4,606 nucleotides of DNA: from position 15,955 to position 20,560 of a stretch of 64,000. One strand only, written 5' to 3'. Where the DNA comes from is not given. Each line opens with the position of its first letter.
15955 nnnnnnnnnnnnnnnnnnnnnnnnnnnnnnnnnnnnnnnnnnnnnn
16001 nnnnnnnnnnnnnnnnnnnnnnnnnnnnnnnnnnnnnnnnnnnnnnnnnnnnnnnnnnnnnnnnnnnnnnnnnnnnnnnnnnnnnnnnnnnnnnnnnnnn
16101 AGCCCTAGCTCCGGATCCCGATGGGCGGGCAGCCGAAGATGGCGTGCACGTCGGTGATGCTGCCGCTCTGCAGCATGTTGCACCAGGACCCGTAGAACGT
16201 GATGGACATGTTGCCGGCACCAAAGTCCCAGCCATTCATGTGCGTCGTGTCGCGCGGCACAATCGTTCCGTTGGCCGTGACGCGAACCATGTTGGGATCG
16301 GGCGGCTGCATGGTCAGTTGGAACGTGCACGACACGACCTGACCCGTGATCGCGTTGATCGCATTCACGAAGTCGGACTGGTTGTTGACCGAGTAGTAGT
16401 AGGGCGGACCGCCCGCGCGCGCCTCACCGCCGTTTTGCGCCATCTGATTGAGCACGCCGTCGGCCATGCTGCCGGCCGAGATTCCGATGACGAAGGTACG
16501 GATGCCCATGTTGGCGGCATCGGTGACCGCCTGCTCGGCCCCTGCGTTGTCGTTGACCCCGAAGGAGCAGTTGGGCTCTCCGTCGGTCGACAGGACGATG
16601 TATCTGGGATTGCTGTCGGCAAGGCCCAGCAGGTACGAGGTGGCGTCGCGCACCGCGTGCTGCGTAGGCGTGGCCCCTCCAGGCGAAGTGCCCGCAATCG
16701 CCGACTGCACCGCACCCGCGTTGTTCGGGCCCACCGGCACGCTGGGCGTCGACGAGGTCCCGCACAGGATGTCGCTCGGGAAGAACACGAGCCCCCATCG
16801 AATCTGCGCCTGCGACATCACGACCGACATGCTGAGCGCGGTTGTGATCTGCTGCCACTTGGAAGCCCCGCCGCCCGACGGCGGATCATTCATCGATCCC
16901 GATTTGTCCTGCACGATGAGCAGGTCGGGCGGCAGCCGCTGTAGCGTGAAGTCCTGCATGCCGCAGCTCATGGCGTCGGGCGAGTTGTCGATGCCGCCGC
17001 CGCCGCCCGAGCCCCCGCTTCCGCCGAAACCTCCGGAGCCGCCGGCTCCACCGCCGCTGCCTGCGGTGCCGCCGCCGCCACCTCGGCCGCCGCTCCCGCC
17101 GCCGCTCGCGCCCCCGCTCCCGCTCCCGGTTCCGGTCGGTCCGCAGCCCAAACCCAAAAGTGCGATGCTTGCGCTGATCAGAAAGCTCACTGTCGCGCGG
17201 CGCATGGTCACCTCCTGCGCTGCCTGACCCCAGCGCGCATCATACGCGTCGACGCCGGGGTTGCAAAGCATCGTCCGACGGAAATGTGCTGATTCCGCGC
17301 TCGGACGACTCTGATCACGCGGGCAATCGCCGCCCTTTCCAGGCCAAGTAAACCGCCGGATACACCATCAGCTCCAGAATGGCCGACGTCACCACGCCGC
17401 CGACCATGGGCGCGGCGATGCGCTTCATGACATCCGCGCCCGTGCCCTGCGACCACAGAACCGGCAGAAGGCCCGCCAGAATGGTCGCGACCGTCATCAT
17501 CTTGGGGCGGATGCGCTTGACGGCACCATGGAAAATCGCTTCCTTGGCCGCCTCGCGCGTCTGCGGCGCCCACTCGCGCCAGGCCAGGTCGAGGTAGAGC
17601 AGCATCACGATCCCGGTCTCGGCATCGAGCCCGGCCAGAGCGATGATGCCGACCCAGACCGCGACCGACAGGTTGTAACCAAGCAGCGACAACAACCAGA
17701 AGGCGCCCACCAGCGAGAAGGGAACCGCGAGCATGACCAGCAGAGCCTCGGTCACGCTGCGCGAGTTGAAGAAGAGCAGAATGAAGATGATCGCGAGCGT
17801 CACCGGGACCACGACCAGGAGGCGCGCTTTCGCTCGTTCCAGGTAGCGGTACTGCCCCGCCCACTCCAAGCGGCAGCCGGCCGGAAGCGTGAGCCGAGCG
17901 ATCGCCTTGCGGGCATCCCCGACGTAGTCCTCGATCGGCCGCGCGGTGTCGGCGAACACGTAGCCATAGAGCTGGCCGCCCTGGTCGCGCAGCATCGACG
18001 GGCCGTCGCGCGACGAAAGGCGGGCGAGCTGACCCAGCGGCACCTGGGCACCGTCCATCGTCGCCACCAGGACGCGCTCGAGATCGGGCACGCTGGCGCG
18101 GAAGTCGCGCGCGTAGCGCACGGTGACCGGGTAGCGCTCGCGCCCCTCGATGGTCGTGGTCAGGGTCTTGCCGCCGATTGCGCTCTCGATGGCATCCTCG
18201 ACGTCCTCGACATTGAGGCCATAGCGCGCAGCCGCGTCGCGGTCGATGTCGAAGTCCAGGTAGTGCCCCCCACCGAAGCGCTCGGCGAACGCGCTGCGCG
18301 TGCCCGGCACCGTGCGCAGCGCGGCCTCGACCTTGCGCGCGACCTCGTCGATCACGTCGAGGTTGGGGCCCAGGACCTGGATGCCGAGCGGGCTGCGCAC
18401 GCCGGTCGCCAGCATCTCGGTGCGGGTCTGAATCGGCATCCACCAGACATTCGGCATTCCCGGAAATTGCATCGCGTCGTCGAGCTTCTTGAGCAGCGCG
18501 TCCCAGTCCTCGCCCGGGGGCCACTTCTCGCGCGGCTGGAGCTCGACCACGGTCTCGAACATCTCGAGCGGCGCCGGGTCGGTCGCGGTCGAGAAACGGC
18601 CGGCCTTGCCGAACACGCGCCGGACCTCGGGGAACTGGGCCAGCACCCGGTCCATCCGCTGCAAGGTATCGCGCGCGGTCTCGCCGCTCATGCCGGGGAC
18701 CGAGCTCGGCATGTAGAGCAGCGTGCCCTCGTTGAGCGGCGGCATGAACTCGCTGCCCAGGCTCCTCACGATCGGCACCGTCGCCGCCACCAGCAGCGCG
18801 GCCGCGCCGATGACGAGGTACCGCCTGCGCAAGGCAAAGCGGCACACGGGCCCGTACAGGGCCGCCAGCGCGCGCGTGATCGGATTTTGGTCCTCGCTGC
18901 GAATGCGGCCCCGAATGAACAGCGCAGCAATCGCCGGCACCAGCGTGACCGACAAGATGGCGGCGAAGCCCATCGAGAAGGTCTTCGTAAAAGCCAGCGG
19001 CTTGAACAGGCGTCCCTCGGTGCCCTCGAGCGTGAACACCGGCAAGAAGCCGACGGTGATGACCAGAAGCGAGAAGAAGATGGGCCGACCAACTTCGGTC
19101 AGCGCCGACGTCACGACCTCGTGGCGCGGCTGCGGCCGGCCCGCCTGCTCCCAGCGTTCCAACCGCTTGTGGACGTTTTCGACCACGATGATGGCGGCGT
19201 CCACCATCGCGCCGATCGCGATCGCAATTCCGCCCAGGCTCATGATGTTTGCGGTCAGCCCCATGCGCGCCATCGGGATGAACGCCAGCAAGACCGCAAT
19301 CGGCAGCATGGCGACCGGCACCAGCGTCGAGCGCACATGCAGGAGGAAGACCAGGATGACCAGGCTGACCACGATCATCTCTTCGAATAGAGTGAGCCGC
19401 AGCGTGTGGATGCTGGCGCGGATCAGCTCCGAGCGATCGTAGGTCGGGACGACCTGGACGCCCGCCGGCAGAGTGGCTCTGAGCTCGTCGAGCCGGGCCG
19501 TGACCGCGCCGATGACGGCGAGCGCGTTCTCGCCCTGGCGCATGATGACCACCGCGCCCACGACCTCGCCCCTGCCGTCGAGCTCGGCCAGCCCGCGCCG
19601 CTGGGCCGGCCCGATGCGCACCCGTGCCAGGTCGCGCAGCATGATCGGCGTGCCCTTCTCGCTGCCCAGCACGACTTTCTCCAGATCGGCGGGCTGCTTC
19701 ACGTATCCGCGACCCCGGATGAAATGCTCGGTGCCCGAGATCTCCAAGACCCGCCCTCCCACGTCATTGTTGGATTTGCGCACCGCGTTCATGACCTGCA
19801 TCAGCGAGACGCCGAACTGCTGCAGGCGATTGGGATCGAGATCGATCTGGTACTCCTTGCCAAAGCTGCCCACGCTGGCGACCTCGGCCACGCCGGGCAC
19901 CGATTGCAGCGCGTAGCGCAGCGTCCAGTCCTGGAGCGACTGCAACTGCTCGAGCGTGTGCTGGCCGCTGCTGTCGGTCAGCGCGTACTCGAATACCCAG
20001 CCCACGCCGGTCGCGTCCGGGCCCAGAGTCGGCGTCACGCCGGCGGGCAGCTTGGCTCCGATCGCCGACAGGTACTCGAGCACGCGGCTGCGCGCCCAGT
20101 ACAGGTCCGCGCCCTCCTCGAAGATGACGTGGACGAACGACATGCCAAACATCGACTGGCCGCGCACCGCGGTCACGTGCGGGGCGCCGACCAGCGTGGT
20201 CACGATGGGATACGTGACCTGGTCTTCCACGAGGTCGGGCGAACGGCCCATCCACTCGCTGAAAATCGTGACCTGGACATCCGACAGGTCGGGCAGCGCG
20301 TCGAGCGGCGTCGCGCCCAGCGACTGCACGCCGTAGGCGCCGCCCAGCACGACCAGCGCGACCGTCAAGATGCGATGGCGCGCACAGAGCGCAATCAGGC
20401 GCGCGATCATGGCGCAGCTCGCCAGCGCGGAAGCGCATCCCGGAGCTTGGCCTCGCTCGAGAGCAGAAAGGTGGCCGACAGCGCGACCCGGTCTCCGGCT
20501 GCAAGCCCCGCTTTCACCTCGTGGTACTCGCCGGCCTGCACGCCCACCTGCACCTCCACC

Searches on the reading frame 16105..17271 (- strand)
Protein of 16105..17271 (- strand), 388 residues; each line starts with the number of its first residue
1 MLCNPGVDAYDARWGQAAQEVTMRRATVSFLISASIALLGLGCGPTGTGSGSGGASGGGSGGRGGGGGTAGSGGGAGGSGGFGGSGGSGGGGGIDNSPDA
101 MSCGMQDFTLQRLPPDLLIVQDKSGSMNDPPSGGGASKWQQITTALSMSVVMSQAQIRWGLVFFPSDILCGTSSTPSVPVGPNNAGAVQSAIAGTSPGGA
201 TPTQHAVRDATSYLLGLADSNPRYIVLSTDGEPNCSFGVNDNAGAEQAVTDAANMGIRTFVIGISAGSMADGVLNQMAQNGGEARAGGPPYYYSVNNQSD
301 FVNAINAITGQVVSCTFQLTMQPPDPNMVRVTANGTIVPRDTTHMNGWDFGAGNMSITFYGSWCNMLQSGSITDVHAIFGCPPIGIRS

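Call 8: search_protein_families(library=pfam, proteins=[window:16105-17271:-], max_evalue=0.001)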
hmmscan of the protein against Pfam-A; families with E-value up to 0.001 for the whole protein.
window:16105-17271:- (388 aa): 2 families
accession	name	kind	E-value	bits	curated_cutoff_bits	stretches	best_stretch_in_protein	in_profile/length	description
PF00092.34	VWA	-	2.3e-09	38.2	23.8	1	116-283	1-156/174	von Willebrand factor type A domain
PF13519.12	VWA_2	-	7e-06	27.1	27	1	117-232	1-107/107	von Willebrand factor type A domain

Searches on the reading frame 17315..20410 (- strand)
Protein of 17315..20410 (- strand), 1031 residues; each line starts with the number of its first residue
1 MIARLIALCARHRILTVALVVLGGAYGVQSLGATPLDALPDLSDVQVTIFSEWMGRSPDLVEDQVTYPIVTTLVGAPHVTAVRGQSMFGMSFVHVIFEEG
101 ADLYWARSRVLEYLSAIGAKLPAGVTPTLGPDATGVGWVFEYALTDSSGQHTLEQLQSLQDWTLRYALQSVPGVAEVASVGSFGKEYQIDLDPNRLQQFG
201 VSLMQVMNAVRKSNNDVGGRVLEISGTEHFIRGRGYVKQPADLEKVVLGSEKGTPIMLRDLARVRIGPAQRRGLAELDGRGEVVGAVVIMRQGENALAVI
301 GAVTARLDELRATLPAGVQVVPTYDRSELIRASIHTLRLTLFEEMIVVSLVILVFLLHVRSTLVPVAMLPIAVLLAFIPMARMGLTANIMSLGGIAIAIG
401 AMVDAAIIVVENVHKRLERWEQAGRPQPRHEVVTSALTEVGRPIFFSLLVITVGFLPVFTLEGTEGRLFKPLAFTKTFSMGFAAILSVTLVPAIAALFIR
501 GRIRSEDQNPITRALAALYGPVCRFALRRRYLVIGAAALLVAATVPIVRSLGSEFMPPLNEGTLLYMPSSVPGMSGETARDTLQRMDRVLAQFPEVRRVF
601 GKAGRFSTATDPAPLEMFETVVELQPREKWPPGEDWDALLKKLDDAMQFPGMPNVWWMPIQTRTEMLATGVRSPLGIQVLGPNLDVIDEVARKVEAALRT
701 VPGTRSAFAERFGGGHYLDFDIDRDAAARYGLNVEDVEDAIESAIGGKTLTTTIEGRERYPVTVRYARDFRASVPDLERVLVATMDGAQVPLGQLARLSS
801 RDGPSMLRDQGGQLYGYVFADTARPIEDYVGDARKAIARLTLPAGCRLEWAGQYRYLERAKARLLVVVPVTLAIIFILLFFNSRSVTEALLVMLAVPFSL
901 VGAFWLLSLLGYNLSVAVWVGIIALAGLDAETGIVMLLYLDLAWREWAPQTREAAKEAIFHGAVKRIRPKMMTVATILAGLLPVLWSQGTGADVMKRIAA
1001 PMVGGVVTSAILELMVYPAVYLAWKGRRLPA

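Call 8: search_protein_families(library=pfam, proteins=[window:17315-20410:-], max_evalue=0.001)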
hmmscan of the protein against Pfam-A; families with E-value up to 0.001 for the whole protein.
window:17315-20410:- (1031 aa): 2 families
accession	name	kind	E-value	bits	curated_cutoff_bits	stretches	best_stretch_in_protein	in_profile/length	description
PF00873.25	ACR_tran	-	9.1e-230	765.7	28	1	9-1023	5-1019/1021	AcrB/AcrD/AcrF family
PF03176.21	MMPL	-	1.6e-06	27.8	20.5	1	832-924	109-205/333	MMPL family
